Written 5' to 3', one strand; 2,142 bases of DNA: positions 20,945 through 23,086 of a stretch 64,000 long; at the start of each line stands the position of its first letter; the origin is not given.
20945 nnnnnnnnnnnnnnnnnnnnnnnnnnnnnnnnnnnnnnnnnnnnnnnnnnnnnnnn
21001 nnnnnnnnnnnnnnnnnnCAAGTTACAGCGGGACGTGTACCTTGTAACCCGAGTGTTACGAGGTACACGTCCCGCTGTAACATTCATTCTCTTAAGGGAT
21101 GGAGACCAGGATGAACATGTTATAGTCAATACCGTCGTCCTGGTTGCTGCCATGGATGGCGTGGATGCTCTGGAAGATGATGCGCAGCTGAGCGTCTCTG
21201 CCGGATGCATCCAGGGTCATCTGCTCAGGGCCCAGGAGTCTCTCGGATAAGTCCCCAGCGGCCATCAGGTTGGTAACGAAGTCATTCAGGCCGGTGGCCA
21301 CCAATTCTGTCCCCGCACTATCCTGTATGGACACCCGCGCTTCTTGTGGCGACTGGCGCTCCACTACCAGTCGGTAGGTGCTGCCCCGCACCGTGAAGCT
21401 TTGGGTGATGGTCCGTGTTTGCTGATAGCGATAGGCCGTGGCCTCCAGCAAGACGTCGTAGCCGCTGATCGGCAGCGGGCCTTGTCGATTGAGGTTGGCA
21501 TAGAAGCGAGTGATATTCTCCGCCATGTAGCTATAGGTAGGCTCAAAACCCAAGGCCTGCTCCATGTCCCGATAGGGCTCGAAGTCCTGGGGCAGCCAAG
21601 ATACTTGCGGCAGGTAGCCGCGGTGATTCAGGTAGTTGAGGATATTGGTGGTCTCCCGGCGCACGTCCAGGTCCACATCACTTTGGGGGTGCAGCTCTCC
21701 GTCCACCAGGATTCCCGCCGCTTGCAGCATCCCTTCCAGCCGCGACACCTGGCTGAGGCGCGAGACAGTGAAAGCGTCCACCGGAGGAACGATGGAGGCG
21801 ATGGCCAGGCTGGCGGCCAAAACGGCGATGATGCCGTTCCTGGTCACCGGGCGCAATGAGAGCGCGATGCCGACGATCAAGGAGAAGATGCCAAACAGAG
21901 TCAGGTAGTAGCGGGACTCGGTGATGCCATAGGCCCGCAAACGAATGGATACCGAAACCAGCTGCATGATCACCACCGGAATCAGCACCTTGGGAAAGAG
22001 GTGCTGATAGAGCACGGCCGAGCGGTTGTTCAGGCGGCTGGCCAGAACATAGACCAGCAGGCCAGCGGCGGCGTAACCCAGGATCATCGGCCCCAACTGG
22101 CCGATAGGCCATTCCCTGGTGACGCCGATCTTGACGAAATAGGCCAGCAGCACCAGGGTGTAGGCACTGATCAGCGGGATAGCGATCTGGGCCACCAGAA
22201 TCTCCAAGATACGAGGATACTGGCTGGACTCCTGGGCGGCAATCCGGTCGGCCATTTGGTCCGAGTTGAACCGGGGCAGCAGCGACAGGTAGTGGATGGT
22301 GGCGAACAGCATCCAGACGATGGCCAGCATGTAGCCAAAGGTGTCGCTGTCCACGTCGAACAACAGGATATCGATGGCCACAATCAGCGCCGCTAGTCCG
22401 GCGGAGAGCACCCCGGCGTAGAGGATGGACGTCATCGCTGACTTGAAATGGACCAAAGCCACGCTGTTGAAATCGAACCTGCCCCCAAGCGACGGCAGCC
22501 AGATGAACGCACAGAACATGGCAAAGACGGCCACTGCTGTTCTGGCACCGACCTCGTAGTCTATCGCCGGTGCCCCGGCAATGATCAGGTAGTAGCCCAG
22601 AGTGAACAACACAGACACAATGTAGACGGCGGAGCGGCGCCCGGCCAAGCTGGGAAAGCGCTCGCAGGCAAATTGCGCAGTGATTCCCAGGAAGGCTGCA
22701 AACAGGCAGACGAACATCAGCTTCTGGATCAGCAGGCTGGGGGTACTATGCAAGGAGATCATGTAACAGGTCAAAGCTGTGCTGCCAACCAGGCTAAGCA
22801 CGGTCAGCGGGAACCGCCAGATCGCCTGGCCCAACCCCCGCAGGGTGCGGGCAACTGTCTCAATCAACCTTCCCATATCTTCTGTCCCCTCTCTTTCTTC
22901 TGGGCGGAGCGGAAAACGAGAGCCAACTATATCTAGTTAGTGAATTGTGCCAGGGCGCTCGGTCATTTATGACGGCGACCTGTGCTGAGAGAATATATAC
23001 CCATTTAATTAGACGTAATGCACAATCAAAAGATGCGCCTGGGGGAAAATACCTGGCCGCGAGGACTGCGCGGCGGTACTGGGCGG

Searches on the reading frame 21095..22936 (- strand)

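Call 67: search_protein_families(library=pfam, proteins=[window:21095-22936:-])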
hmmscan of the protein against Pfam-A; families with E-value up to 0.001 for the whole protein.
window:21095-22936:- (614 aa): 1 family
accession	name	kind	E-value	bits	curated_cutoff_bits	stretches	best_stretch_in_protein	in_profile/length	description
PF13687.11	DUF4153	-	8.3e-29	101.3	27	1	52-396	3-347/373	Domain of unknown function (DUF4153)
